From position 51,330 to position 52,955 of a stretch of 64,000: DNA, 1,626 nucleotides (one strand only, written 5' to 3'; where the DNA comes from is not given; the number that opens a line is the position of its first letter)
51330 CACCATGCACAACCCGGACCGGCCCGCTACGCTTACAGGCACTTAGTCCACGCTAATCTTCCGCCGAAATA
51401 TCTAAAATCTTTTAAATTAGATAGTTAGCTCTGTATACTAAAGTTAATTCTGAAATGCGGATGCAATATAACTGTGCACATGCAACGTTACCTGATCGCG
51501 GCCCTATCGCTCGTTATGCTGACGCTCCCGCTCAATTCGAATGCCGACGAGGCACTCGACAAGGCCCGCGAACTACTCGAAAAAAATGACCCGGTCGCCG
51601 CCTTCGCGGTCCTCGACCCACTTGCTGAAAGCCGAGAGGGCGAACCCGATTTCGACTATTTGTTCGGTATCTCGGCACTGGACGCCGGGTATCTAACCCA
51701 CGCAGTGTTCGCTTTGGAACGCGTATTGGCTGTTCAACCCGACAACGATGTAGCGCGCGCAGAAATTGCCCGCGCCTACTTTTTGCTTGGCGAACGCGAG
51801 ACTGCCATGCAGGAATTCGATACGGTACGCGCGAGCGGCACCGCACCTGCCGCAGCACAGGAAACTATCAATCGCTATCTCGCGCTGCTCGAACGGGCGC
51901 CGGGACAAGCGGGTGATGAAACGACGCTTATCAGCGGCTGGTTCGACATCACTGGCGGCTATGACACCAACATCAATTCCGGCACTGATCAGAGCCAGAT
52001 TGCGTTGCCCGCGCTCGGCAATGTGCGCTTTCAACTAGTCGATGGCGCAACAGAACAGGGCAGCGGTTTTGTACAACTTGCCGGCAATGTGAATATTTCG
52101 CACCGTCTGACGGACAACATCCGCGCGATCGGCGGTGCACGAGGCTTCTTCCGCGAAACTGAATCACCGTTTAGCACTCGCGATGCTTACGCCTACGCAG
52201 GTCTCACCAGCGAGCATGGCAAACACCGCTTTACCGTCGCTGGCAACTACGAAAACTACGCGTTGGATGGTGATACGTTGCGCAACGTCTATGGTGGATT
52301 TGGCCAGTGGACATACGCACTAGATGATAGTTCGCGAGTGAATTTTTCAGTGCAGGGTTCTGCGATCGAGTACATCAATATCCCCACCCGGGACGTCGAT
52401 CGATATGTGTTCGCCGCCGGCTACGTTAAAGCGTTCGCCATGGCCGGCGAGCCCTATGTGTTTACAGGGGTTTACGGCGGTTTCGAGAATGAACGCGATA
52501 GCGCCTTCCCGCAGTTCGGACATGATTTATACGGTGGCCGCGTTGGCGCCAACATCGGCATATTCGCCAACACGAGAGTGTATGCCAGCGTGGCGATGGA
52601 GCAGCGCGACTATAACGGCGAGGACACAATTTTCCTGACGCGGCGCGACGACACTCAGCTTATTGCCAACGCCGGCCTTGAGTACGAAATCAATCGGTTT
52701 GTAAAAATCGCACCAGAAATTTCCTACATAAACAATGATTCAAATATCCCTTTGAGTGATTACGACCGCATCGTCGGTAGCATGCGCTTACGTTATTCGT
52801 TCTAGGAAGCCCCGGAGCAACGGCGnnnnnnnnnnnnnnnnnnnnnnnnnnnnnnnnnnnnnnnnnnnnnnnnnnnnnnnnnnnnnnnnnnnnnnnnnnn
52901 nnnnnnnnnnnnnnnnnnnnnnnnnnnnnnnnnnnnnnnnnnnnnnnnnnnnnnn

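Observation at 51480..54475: Candidate type 11 (Slam/DUF560-like) secretion pair with an uncharacterised FecR-domain cargo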

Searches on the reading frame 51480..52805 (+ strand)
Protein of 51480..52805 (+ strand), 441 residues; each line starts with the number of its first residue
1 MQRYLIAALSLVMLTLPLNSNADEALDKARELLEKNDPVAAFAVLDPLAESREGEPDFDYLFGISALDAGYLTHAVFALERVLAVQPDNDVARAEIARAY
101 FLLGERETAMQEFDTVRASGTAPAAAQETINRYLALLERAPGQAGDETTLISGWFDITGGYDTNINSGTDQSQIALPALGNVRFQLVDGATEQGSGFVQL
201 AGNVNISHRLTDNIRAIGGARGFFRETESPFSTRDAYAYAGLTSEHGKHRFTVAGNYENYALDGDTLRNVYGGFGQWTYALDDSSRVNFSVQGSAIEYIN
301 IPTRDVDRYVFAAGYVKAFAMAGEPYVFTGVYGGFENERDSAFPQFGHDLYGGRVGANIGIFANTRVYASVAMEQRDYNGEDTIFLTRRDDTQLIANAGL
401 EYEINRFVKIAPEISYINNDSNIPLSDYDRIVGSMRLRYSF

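Call 3: search_protein_families(library=pfam, proteins=[window:51480-52805:+], max_evalue=0.1)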
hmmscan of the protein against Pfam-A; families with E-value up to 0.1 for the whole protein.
window:51480-52805:+ (441 aa): 8 families
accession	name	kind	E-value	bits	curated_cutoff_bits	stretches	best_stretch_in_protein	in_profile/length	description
PF14559.12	TPR_19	-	3.7e-06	27.6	25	1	67-122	2-57/68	Tetratricopeptide repeat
PF10082.15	BBP2_2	-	6.2e-06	25.8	23.7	1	370-438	313-375/378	Putative beta-barrel porin 2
PF16918.11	PknG_TPR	-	0.00061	19.1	27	0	15-87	87-159/340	Protein kinase G tetratricopeptide repeat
PF12895.13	ANAPC3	-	0.001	19.7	27.2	1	72-116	5-49/82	Anaphase-promoting complex, cyclosome, subunit 3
PF21545.3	T7SS_EccA1_N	-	0.017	14.8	27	1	11-144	88-221/272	T7SS, ESX-1 secretion system protein EccA1, N-terminal domain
PF24575.1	TPR_Slam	-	0.088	13.7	35.2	0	63-113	54-104/104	Surface lipoprotein assembly modifier, N-terminal TPR repeats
PF03704.23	BTAD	-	0.094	13.5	22.1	0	67-118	73-124/146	Bacterial transcriptional activator domain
PF07719.23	TPR_2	-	0.096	13.3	27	0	63-89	8-34/34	Tetratricopeptide repeat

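Call 4: search_protein_families(library=ncbifam, proteins=[window:51480-52805:+], max_evalue=0.1)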
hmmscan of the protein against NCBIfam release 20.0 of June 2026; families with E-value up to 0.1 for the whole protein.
window:51480-52805:+ (441 aa): 5 families
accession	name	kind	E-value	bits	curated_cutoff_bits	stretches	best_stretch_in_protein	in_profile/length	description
TIGR02917.1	PEP_TPR_lipo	equivalog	7.6e-06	24.1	312.2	1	14-119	14-119/899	XrtA/PEP-CTERM system TPR-repeat protein PrsT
TIGR03014.2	EpsL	equivalog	1.1e-05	24.7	275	1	355-441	298-385/385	XrtB/PEP-CTERM-associated polysaccharide biosynthesis outer membrane protein EpsL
TIGR03016.1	pepcterm_hypo_1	hypoth_equivalog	5.6e-05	22.3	90.85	1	349-430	390-466/477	TIGR03016 family PEP-CTERM system-associated outer membrane protein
NF040959.1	MamA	equivalog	0.00028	20.4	200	1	26-113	41-128/204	magnetosome protein MamA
TIGR02552.1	LcrH_SycD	equivalog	0.011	15.4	104.8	1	58-131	52-127/136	SycD/LcrH family type III secretion system chaperone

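Call 5: find_homologous_proteins(query=window:51480-52805:+, max_evalue=0.001)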
Query window:51480-52805:+ (441 aa): 711 proteins with E <= 0.001 among 8000 candidates; the best 120 are listed.
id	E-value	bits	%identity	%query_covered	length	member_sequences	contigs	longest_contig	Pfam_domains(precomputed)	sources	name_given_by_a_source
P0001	2.7e-290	980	100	100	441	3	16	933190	PF14559.13,PF10082.16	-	-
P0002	1.2e-188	645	65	99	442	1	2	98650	PF14559.13,PF13432.13,PF07719.24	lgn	-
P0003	8.1e-180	616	63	100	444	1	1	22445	PF14559.13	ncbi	ncbi:MAG: tetratricopeptide repeat protein [Gammaproteobacteria bacterium]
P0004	6.5e-177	607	65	99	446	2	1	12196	PF14559.13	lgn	-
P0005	1.2e-176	606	64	94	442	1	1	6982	PF14559.13,PF04575.20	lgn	-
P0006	4.7e-172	591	64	95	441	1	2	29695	PF14559.13,PF13371.13,PF13432.13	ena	-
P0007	3.6e-161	555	78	69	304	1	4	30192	-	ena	-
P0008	9.8e-147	507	54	99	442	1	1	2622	PF14559.13,PF13432.13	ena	-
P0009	2.4e-142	493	54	95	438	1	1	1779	PF14559.13,PF13432.13,PF10082.16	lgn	-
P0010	2.4e-140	486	53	95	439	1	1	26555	PF14559.13,PF04575.20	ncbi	-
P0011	4.6e-137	476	51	99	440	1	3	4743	PF14559.13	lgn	-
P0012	5.6e-136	472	51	99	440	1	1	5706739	PF14559.13,PF04575.20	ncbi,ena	-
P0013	1.0e-135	471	58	84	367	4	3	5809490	-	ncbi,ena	-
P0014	1.7e-134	467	52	95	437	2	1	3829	PF14559.13,PF10082.16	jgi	jgi:outer membrane protein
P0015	1.7e-134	467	52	93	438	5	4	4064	-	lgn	-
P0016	5.7e-132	459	50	95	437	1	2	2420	PF14559.13,PF04575.20,PF10082.16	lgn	-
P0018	1.0e-130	455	50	95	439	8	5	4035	PF14559.13,PF04575.20,PF10082.16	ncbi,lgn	-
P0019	1.3e-130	454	50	98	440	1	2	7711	PF14559.13,PF04575.20,PF13432.13,PF10082.16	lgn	-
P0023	3.3e-129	450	50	98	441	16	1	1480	PF14559.13,PF04575.20,PF10082.16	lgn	-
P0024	2.0e-128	447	50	93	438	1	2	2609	PF14559.13,PF13371.13,PF04575.20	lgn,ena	-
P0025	2.2e-128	447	48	98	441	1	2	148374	PF14559.13,PF11059.15,PF04575.20,PF10082.16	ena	-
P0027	2.5e-128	447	49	98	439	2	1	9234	PF14559.13,PF04575.20,PF13432.13,PF10082.16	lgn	-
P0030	5.4e-127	442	49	98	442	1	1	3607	PF14559.13,PF04575.20,PF10082.16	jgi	jgi:outer membrane protein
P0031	7.9e-127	442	49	98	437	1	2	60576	PF14559.13,PF04575.20,PF10082.16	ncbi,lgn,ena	-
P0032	1.6e-126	441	49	98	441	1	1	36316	PF14559.13,PF04575.20,PF10082.16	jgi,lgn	jgi:tetratricopeptide (TPR) repeat protein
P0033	8.4e-126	438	48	98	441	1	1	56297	PF14559.13,PF04575.20,PF10082.16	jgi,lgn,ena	-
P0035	3.5e-121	423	47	98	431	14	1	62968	PF14559.13,PF04575.20,PF10082.16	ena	-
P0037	1.4e-119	418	46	99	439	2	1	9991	PF14559.13,PF04575.20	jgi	-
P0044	2.6e-91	325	40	99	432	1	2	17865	PF14559.13,PF04575.20,PF07719.24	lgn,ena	-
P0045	3.1e-91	325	40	99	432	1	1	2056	PF14559.13,PF13371.13,PF04575.20,PF13432.13,PF07719.24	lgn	-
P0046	7.1e-91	323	40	95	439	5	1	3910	PF14559.13,PF04575.20,PF13432.13,PF07719.24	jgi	jgi:tetratricopeptide (TPR) repeat protein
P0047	9.6e-90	320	41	98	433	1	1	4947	PF14559.13,PF04575.20,PF07719.24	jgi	jgi:tetratricopeptide (TPR) repeat protein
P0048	1.9e-89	319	40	95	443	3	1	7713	PF14559.13,PF13505.13,PF04575.20,PF10082.16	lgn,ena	-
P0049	2.9e-89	318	39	99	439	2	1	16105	PF14559.13,PF04575.20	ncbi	-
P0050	8.6e-89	316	39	100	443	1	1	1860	PF14559.13,PF13371.13,PF04575.20,PF13432.13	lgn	-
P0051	1.6e-88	316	40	96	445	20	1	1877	PF14559.13,PF04575.20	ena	-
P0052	2.0e-88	315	38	98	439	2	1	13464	PF14559.13,PF11059.15,PF04575.20,PF13432.13,PF10082.16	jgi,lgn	jgi:tetratricopeptide (TPR) repeat protein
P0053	3.4e-88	315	41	95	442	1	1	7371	PF14559.13,PF04575.20,PF13432.13,PF10082.16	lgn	-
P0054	4.9e-88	314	39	99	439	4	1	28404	PF14559.13,PF04575.20,PF13432.13,PF07719.24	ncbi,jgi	jgi:tetratricopeptide (TPR) repeat protein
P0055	6.2e-88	314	40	95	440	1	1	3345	PF14559.13,PF04575.20,PF10082.16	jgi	jgi:tetratricopeptide (TPR) repeat protein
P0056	9.1e-88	313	40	97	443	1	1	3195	PF14559.13,PF13505.13,PF04575.20,PF13432.13,PF10082.16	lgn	-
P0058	1.4e-87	313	39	99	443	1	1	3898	PF14559.13,PF11059.15,PF04575.20,PF10082.16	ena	-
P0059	1.6e-87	312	40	95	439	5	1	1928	PF14559.13,PF04575.20,PF07719.24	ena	-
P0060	1.7e-87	312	39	95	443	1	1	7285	PF13505.13,PF04575.20,PF10082.16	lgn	-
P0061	2.8e-87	312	39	99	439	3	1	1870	PF14559.13,PF04575.20,PF13428.13,PF07719.24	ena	-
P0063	4.2e-87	311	40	100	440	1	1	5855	PF14559.13,PF04575.20,PF00515.35,PF13432.13,PF10082.16,PF07719.24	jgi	jgi:tetratricopeptide (TPR) repeat protein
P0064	4.7e-87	311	40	95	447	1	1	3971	PF14559.13,PF04575.20,PF13432.13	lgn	-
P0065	5.4e-87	311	39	99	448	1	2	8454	PF14559.13,PF13505.13,PF04575.20,PF13432.13,PF10082.16,PF13428.13,PF07719.24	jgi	jgi:tetratricopeptide (TPR) repeat protein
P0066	5.9e-87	310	41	95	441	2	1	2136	PF14559.13,PF04575.20,PF10082.16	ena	-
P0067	6.1e-87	310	41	95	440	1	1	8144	PF14559.13,PF04575.20,PF10082.16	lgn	-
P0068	7.4e-87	310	39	99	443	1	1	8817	PF14559.13,PF13371.13,PF04575.20,PF13432.13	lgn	-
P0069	7.6e-87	310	38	99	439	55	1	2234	PF14559.13,PF04575.20,PF07719.24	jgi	jgi:tetratricopeptide (TPR) repeat protein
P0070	1.1e-86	310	39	95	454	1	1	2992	PF14559.13,PF04575.20,PF13432.13,PF10082.16,PF13428.13,PF07719.24,PF13174.13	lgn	-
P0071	1.6e-86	309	40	99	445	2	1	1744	PF14559.13,PF04575.20,PF12895.14,PF13432.13,PF13181.13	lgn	-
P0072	1.9e-86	309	39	95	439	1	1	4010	PF14559.13,PF04575.20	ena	-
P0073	2.3e-86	309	40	100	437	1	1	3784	PF14559.13,PF04575.20,PF13181.13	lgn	-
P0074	3.4e-86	308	39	95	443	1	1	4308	PF14559.13,PF13505.13,PF04575.20,PF13432.13,PF10082.16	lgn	-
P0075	7.0e-86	307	41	94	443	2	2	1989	PF14559.13,PF13371.13,PF04575.20,PF13432.13,PF13181.13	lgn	-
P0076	7.1e-86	307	39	99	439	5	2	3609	PF14559.13,PF04575.20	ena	-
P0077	7.9e-86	307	39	100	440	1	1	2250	PF14559.13,PF04575.20,PF10082.16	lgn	-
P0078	8.6e-86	307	41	95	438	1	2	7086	PF14559.13,PF04575.20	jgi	jgi:tetratricopeptide (TPR) repeat protein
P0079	1.1e-85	306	38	99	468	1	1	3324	PF14559.13,PF13505.13,PF04575.20,PF07719.24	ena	-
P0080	1.6e-85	306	40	100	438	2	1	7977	PF14559.13,PF04575.20,PF07719.24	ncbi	-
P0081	1.8e-85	306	39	99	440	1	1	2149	PF14559.13,PF04575.20,PF10082.16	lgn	-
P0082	4.8e-85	304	39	100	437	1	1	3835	PF14559.13,PF04575.20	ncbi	ncbi:MAG: surface lipoprotein assembly modifier [Burkholderiales bacterium]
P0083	5.6e-85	304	38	100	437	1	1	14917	PF14559.13,PF04575.20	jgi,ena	-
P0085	1.2e-84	303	41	99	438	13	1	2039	PF14559.13,PF04575.20,PF07719.24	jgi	jgi:tetratricopeptide (TPR) repeat protein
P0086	1.3e-84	303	38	99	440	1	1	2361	PF14559.13,PF04575.20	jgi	jgi:tetratricopeptide (TPR) repeat protein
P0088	1.9e-84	302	38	94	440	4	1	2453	PF14559.13,PF04575.20,PF07719.24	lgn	-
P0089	2.0e-84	302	38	100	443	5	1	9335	PF14559.13,PF13371.13,PF04575.20,PF10082.16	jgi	jgi:tetratricopeptide (TPR) repeat protein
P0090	2.3e-84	302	38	99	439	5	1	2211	PF14559.13,PF04575.20,PF13432.13,PF10082.16,PF07719.24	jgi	-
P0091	2.3e-84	302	39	96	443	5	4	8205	PF14559.13,PF13505.13,PF04575.20,PF10082.16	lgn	-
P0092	3.4e-84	301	38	95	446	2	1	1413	PF14559.13,PF04575.20,PF13432.13,PF13428.13,PF07719.24,PF13174.13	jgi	-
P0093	5.1e-84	301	39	100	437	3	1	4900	PF14559.13,PF04575.20,PF10082.16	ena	-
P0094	5.7e-84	301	39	100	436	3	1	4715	PF14559.13,PF04575.20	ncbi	-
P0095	6.2e-84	301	39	98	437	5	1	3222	PF14559.13,PF04575.20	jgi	jgi:tetratricopeptide (TPR) repeat protein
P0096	7.1e-84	300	38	97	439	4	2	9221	PF14559.13,PF04575.20,PF13432.13,PF07719.24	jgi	jgi:tetratricopeptide (TPR) repeat protein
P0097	7.6e-84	300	38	99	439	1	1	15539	PF14559.13,PF04575.20,PF10082.16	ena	-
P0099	1.6e-83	299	39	100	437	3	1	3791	PF14559.13,PF04575.20,PF13432.13,PF10082.16,PF13428.13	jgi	jgi:tetratricopeptide (TPR) repeat protein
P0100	1.8e-83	299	39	100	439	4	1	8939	PF14559.13,PF04575.20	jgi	jgi:outer membrane protein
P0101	1.8e-83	299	38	99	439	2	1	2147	PF14559.13,PF04575.20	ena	-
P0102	1.9e-83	299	40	95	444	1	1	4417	PF14559.13,PF04575.20,PF10082.16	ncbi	-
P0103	2.3e-83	299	38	95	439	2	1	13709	PF14559.13,PF13371.13,PF04575.20,PF07719.24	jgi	jgi:outer membrane protein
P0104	2.5e-83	299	38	100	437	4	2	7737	PF14559.13,PF04575.20,PF13181.13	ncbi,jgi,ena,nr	ncbi:MAG: tetratricopeptide repeat protein [Betaproteobacteria bacterium]|nr:tetratricopeptide repea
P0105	2.7e-83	298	39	99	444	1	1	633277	PF14559.13,PF04575.20,PF12895.14,PF10082.16,PF13181.13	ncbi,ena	-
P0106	2.9e-83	298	38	99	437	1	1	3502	PF14559.13,PF04575.20,PF13181.13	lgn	-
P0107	4.1e-83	298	38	98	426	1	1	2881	PF14559.13,PF04575.20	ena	-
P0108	4.4e-83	298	38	98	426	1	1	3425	PF14559.13,PF04575.20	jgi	-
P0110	5.6e-83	297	38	98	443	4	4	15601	PF14559.13,PF04575.20,PF13432.13,PF10082.16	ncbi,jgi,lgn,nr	ncbi:MAG TPA: surface lipoprotein assembly modifier [Burkholderiales bacterium]|nr:surface lipoprote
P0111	6.6e-83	297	39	98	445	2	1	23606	PF14559.13,PF04575.20,PF13432.13,PF10082.16,PF13181.13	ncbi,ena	-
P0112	7.8e-83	297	38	95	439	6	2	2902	PF14559.13,PF13371.13,PF04575.20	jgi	jgi:outer membrane protein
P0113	8.3e-83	297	39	95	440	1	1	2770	PF14559.13,PF04575.20,PF10082.16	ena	-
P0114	8.9e-83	297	38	94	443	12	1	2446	PF14559.13,PF04575.20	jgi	jgi:tetratricopeptide (TPR) repeat protein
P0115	8.9e-83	297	38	95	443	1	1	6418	PF14559.13,PF04575.20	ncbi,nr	ncbi:MAG: surface lipoprotein assembly modifier [Burkholderiales bacterium]|nr:surface lipoprotein a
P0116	9.5e-83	297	41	95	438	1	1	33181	PF14559.13,PF04575.20,PF13432.13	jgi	jgi:tetratricopeptide (TPR) repeat protein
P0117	1.0e-82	296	38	99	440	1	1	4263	PF14559.13,PF04575.20,PF10082.16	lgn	-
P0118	1.0e-82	296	38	99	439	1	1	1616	PF14559.13,PF04575.20,PF10082.16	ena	-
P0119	1.2e-82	296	39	100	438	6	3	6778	PF14559.13,PF04575.20,PF10082.16,PF07719.24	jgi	jgi:tetratricopeptide (TPR) repeat protein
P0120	1.2e-82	296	39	95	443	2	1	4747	PF14559.13,PF13371.13,PF04575.20,PF10082.16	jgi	jgi:outer membrane protein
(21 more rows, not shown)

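Call 17: search_protein_families(library=pfam, alignment_id=A1, max_evalue=0.01)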
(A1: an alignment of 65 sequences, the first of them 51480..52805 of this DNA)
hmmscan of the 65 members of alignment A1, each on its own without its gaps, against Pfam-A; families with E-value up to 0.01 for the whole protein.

A. member 1, window:51480-52805:+ (441 aa): 4 families
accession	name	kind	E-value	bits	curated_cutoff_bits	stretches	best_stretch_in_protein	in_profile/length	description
PF14559.12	TPR_19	-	3.7e-06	27.6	25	1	67-122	2-57/68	Tetratricopeptide repeat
PF10082.15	BBP2_2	-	6.2e-06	25.8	23.7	1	370-438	313-375/378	Putative beta-barrel porin 2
PF16918.11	PknG_TPR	-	0.00061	19.1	27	0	15-87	87-159/340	Protein kinase G tetratricopeptide repeat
PF12895.13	ANAPC3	-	0.001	19.7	27.2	0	72-116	5-49/82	Anaphase-promoting complex, cyclosome, subunit 3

B. families by the number of members that match (of 65 scanned): 29 families (the first 25 are shown)
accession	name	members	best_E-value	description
PF14559.12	TPR_19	65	2.1e-13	Tetratricopeptide repeat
PF10082.15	BBP2_2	62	6.1e-08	Putative beta-barrel porin 2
PF13432.12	TPR_16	61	2.9e-08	Tetratricopeptide repeat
PF04575.19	SlipAM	58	3.2e-16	Surface lipoprotein assembly modifier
PF07719.23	TPR_2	57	2.1e-07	Tetratricopeptide repeat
PF13371.12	TPR_9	56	1e-05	Tetratricopeptide repeat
PF12895.13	ANAPC3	45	2.7e-07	Anaphase-promoting complex, cyclosome, subunit 3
PF13428.12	TPR_14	33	2.2e-07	Tetratricopeptide repeat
PF11059.14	DUF2860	30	1.6e-06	Protein of unknown function (DUF2860)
PF13181.12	TPR_8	28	5.3e-06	Tetratricopeptide repeat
PF13174.12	TPR_6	28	1e-05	Tetratricopeptide repeat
PF13505.12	OMP_b-brl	21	8e-08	Outer membrane protein beta-barrel domain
PF00515.34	TPR_1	19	1.1e-05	Tetratricopeptide repeat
PF16918.11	PknG_TPR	13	0.00018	Protein kinase G tetratricopeptide repeat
PF24575.1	TPR_Slam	11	0.00017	Surface lipoprotein assembly modifier, N-terminal TPR repeats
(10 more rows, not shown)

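Call 19: search_solved_structures(query=A1, max_evalue=1, show_alignments=1)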
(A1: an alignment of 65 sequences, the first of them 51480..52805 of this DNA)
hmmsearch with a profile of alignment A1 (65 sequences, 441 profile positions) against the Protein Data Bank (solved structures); distinct sequences matched with E-value up to 1: 21.
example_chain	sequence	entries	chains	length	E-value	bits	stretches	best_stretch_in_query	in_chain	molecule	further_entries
5lfl_A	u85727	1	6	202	0.00018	23.5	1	31-94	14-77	Magnetosome protein MamA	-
3asg_A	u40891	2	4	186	0.00036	22.6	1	36-95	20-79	MamA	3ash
5lfm_A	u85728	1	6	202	0.0005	22.1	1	31-94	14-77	Magnetosome protein MamA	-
4xi0_A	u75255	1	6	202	0.00052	22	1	31-94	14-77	Magnetosome protein MamA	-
3as4_A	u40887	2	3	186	0.00054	22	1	36-95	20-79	MamA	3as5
3asd_A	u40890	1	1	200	0.00073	21.5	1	36-95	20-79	MamA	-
8ump_A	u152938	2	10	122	0.00077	21.5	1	60-120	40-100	T33-ml35-redesigned-TPR-domain-fold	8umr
5hrz_A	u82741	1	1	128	0.002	20.1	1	61-122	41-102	TPR domain protein 1na0C3_3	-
4eqf_A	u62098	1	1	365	0.002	20.1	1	55-117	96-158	PEX5-related protein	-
3as8_A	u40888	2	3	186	0.0044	19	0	37-94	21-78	Magnetosome protein MamA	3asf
6vl6_A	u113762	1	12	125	0.005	18.8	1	61-115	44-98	T33_dn2A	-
4y6c_A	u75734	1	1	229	0.027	16.4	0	68-122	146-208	ANSERINA PUTATIVE KINESIN LIGHT chain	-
1na0_A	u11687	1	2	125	0.067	15.1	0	62-121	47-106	designed protein CTPR3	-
6vfh_A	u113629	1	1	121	0.086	14.7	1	62-140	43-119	T33_dn10A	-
7bev_A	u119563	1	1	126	0.13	14.1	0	65-129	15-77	Sperm-associated antigen 1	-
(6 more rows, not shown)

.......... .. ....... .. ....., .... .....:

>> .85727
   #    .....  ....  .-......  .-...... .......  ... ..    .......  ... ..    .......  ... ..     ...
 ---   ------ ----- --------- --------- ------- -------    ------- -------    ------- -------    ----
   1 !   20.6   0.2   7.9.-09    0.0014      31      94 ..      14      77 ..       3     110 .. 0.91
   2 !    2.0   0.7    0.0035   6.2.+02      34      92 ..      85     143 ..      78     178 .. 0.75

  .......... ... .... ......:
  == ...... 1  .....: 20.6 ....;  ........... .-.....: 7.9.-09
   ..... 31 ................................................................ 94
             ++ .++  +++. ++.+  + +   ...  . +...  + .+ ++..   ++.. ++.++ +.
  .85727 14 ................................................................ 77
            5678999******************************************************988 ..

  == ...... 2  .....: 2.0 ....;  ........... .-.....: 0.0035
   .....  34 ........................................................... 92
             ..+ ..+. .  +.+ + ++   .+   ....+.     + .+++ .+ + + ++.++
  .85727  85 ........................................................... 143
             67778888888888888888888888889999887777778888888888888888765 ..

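Call 35: predict_structure(alignment_id=A1)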
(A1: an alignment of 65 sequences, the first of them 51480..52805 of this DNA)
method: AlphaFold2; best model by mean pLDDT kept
length: 441 residues; sequences in the alignment: 65
mean_pLDDT: 88.1   pTM: 0.70
mean pLDDT of the five models: 88.1, 86.3, 85.4, 85.0, 84.3
residues with pLDDT >= 90: 295; 70-90: 101; 50-70: 24; < 50: 21
segments of 3 or more residues with pLDDT < 50: 143-145, 170-187
pLDDT, mean of each block of 10 residues (from residue 1): 78 62 86 95 97 96 95 96 96 94 84 92 85 76 64 97 72 31 42 87 96 95 90 93 96 97 89 98 94 94 92 95 91 96 91 97 95 96 86 97 95 96 86 97 94
secondary structure, 60 per line:
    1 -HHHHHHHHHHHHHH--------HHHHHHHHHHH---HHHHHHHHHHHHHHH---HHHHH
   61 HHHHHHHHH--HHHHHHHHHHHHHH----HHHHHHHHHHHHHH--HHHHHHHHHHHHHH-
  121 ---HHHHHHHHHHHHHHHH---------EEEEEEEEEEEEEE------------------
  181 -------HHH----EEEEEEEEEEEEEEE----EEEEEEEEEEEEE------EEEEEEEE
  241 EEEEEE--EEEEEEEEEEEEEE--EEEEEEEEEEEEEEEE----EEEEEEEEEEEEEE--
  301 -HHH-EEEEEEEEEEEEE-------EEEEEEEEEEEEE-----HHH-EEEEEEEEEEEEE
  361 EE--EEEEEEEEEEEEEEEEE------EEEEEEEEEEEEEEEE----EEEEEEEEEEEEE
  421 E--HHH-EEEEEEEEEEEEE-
elements in order: H2-15 H24-34 H38-52 H56-69 H72-85 H90-103 H106-119 H124-139 E149-162 E195-209 E214-226 E233-246 E249-262 E265-280 E285-298 E306-318 E326-338 E348-362 E365-381 E388-403 E408-421 E428-440
